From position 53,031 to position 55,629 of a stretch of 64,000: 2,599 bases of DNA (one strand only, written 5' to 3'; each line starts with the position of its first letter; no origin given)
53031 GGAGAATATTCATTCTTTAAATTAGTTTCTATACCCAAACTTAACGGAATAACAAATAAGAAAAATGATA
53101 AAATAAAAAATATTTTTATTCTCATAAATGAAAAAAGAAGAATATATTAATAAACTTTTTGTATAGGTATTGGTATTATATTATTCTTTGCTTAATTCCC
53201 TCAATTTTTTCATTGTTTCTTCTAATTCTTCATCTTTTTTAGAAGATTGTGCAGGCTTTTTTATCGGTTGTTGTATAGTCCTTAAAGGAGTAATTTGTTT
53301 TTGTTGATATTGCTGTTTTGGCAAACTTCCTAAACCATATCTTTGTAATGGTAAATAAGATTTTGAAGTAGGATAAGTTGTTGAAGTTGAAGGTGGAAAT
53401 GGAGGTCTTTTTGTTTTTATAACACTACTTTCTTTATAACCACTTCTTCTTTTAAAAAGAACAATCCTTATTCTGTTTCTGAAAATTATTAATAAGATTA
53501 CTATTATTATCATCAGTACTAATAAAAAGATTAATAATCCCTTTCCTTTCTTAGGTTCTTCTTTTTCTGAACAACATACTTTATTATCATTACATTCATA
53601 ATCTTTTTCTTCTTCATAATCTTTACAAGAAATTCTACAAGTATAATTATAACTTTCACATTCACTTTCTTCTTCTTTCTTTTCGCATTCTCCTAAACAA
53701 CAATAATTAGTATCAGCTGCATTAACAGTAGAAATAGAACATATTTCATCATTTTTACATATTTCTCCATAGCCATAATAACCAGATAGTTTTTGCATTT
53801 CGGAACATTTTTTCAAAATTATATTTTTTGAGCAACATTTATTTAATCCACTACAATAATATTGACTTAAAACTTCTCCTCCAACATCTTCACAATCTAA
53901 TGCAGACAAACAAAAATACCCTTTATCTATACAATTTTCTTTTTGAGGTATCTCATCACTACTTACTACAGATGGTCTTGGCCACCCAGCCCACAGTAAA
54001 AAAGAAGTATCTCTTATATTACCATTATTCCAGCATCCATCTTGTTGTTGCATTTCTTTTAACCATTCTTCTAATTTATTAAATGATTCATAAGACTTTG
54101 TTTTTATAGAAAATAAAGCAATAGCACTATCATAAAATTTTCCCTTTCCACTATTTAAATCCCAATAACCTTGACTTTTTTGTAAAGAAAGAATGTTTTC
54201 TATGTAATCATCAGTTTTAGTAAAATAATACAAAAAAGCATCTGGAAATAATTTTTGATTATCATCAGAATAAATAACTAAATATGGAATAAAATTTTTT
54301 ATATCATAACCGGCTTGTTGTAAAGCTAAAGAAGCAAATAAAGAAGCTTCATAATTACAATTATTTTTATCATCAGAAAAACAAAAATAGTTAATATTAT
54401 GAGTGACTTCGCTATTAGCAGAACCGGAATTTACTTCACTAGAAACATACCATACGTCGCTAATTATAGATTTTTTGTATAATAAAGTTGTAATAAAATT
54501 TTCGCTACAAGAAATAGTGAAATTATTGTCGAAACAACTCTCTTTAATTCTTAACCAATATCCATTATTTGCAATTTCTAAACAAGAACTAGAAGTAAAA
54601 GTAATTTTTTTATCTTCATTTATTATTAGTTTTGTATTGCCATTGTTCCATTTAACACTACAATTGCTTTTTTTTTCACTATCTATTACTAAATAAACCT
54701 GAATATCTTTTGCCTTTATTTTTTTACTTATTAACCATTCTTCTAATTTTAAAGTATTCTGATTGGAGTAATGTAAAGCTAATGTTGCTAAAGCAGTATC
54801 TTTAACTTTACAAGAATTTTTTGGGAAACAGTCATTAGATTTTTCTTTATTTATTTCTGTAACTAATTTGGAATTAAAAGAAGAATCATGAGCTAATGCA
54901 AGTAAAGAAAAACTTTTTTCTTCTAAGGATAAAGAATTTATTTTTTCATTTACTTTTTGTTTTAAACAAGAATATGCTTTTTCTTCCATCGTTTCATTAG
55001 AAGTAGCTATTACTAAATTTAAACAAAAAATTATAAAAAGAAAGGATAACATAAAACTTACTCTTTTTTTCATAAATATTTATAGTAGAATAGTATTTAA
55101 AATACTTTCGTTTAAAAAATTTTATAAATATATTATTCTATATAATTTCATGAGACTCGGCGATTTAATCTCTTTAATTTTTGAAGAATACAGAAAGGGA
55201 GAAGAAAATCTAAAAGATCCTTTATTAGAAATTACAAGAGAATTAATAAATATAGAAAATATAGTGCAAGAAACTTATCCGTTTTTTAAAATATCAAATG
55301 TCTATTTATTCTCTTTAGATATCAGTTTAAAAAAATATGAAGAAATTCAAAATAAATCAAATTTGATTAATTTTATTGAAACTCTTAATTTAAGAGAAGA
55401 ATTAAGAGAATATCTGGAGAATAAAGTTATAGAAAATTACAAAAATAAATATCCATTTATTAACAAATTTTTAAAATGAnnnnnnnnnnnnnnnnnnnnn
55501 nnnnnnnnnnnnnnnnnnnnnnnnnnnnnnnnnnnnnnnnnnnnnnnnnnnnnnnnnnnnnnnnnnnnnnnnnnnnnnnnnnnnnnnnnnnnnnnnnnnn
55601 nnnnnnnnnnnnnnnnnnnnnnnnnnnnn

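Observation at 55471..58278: Cas4-like nuclease translationally coupled to a fused PriS-PriL primase, divergent from PCNA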

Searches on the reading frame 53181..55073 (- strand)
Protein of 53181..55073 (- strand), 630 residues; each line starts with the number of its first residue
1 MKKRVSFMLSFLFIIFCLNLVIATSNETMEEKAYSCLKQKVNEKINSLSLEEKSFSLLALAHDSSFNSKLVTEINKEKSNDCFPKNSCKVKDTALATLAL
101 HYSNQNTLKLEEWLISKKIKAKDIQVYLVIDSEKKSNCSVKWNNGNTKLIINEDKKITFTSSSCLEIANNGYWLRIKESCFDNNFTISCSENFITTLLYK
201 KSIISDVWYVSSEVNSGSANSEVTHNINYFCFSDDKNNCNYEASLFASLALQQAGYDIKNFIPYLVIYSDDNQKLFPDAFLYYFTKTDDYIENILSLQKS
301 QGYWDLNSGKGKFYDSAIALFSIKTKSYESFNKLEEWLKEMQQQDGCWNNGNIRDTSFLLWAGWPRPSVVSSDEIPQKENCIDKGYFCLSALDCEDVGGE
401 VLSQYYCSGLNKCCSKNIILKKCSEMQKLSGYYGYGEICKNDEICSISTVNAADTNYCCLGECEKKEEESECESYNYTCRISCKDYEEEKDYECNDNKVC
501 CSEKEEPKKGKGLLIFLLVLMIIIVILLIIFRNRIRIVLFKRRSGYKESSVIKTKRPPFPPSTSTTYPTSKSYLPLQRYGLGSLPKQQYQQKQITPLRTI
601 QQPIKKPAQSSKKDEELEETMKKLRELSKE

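Call 3: search_protein_families(library=pfam, proteins=[window:53181-55073:-], max_evalue=0.1)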
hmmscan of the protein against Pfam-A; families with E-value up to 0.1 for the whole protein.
window:53181-55073:- (630 aa): 0 families

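Call 78: search_protein_families(library=padloc, proteins=[window:53181-55073:-], max_evalue=0.001)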
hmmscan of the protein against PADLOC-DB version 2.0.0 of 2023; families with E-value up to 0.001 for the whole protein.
window:53181-55073:- (630 aa): 0 families

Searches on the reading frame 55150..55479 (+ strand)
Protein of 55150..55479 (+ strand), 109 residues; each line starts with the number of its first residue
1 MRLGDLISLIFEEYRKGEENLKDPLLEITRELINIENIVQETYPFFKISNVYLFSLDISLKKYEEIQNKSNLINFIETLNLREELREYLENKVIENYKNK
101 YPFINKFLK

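Call 3: search_protein_families(library=pfam, proteins=[window:55150-55479:+], max_evalue=0.1)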
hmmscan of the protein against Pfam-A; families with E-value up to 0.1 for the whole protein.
window:55150-55479:+ (109 aa): 1 family
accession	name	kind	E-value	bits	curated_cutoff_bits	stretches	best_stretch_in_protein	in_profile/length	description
PF00901.23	Orbi_VP5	-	0.039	12.9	27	1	28-106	117-197/506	Orbivirus outer capsid protein VP5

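Call 4: search_protein_families(library=ncbifam, proteins=[window:55150-55479:+], max_evalue=0.1)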
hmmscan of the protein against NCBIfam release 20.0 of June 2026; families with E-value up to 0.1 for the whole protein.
window:55150-55479:+ (109 aa): 1 family
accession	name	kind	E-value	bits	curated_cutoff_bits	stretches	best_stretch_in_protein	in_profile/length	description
NF007549.0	PRK10167.1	equivalog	0.048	13.4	237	1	10-42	118-150/169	hypothetical protein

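Call 78: search_protein_families(library=padloc, proteins=[window:55150-55479:+], max_evalue=0.001)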
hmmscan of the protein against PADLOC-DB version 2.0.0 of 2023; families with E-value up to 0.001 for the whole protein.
window:55150-55479:+ (109 aa): 0 families
